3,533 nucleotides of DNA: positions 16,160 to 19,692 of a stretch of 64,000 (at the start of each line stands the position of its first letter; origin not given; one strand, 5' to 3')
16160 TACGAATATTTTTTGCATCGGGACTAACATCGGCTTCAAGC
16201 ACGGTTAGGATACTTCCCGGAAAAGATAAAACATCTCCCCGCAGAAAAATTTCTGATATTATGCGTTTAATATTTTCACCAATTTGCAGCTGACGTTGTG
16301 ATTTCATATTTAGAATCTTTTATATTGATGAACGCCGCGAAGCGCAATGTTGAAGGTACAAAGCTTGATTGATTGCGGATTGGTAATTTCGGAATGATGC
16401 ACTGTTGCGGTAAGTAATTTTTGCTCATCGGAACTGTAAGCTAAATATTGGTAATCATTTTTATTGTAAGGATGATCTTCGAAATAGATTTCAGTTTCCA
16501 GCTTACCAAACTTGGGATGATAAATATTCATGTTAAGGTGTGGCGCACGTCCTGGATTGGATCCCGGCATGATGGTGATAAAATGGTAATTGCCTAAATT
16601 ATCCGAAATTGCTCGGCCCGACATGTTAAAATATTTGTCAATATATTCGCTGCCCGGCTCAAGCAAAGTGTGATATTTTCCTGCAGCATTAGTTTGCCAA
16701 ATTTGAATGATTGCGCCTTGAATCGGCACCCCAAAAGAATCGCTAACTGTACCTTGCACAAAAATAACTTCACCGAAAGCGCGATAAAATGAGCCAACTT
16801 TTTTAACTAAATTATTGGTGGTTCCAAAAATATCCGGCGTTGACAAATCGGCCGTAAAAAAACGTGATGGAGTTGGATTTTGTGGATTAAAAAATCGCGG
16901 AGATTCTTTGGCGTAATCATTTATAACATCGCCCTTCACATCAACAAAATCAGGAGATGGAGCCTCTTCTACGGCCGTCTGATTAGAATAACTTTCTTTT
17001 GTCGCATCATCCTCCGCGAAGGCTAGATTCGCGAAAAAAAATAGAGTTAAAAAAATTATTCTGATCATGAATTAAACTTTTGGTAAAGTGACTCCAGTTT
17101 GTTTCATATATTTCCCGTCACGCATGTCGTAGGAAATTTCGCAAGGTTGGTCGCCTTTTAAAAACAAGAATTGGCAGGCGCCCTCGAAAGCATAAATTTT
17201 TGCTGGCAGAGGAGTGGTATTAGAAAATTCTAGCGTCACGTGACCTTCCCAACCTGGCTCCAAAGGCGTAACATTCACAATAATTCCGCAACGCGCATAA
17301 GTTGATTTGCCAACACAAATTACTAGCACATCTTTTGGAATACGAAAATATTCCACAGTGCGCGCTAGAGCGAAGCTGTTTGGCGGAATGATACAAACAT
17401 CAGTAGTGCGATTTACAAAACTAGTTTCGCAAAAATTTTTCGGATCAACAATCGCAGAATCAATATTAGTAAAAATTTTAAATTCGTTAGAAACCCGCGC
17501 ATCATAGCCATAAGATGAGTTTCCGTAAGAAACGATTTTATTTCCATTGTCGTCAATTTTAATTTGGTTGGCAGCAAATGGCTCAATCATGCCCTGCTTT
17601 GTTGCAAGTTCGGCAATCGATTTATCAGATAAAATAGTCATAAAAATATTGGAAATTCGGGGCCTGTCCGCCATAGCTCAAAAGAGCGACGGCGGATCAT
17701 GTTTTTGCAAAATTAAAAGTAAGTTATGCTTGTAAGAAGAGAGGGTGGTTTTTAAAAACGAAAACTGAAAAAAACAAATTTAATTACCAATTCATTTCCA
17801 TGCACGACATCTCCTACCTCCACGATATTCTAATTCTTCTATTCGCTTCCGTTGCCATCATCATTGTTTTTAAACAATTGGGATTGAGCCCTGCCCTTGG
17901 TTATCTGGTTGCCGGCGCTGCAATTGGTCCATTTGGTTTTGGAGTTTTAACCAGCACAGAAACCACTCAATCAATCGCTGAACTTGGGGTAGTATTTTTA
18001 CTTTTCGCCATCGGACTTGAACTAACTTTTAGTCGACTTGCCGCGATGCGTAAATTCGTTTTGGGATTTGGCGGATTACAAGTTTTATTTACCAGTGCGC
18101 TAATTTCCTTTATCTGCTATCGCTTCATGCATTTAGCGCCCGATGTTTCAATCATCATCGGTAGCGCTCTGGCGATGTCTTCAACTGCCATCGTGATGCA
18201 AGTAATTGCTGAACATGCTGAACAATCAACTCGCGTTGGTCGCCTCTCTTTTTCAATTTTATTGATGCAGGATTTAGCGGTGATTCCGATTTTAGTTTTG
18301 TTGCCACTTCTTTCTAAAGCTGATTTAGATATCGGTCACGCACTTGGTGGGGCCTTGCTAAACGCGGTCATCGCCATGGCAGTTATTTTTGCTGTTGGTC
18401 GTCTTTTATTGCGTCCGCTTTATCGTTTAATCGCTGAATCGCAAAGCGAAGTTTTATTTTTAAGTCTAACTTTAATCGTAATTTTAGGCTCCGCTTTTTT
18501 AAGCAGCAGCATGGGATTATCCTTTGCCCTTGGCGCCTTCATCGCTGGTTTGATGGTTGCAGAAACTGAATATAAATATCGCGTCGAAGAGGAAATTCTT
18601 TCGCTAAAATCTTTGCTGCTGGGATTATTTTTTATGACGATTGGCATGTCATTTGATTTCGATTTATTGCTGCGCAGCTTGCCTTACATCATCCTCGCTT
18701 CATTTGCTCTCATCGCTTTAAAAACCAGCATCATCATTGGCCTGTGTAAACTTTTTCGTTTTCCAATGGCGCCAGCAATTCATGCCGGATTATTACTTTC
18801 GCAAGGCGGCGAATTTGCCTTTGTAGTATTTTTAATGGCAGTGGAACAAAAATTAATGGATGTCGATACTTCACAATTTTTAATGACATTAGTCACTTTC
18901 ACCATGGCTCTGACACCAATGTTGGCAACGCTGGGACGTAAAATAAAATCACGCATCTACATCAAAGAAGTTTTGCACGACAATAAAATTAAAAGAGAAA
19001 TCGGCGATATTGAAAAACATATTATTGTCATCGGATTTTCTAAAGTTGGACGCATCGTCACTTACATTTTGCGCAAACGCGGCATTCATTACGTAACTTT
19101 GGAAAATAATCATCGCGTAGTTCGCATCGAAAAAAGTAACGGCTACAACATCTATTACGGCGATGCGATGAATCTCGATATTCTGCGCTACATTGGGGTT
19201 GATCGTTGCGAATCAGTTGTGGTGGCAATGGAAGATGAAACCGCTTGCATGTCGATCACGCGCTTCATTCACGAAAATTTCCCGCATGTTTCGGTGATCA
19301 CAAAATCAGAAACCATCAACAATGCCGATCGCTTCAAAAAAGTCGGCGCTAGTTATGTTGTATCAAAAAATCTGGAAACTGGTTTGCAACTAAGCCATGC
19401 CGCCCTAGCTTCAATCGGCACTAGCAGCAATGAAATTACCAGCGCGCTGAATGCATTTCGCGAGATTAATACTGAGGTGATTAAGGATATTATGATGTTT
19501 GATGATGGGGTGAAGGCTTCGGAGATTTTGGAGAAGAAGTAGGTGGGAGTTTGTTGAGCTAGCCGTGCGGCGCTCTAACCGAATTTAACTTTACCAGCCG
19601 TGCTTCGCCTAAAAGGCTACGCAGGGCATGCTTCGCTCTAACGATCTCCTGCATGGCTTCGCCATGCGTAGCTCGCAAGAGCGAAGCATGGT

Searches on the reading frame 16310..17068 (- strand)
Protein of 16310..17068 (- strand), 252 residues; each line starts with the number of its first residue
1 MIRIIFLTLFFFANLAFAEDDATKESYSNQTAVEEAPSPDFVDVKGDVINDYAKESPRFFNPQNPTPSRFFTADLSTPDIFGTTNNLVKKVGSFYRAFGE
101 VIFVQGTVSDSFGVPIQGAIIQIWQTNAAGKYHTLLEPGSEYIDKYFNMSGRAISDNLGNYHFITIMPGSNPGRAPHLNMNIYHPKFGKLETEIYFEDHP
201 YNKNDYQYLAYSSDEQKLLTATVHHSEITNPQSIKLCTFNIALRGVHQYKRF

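Call 66: search_protein_families(library=pfam, proteins=[window:16310-17068:-], max_evalue=0.00001)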
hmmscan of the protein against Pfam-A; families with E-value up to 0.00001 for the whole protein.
window:16310-17068:- (252 aa): 1 family
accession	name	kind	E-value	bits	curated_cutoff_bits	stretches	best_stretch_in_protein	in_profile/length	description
PF00775.27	Dioxygenase_C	-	5.4e-22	78.6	27.3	1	97-245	25-182/182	Dioxygenase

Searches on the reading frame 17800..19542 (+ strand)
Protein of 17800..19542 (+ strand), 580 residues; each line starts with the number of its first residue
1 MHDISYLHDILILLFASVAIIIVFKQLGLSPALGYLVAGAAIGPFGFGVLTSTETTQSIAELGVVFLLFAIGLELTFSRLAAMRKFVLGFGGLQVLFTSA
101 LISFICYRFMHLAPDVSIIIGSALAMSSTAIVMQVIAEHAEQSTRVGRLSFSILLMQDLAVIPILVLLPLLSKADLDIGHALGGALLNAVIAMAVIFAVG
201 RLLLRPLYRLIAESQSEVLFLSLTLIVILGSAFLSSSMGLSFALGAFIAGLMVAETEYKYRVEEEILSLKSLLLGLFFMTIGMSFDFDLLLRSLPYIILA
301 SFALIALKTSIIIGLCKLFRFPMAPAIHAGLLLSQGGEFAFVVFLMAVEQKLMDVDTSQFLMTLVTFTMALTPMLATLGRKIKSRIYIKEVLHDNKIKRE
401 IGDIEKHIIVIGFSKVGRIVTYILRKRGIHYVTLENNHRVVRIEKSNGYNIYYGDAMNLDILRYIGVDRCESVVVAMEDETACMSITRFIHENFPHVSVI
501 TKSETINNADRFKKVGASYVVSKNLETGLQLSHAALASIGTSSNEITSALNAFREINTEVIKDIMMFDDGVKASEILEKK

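Call 20: search_protein_families(library=pfam, proteins=[window:17800-19542:+], max_evalue=0.0001)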
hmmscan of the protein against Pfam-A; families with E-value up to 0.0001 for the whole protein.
window:17800-19542:+ (580 aa): 2 families
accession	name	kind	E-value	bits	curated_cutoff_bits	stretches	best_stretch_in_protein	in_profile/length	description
PF00999.27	Na_H_Exchanger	-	5.1e-56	190.6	26.2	1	14-375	2-373/375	Sodium/hydrogen exchanger, transmembrane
PF02254.24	TrkA_N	-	3.3e-20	73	23.8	1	408-522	1-115/116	TrkA-N domain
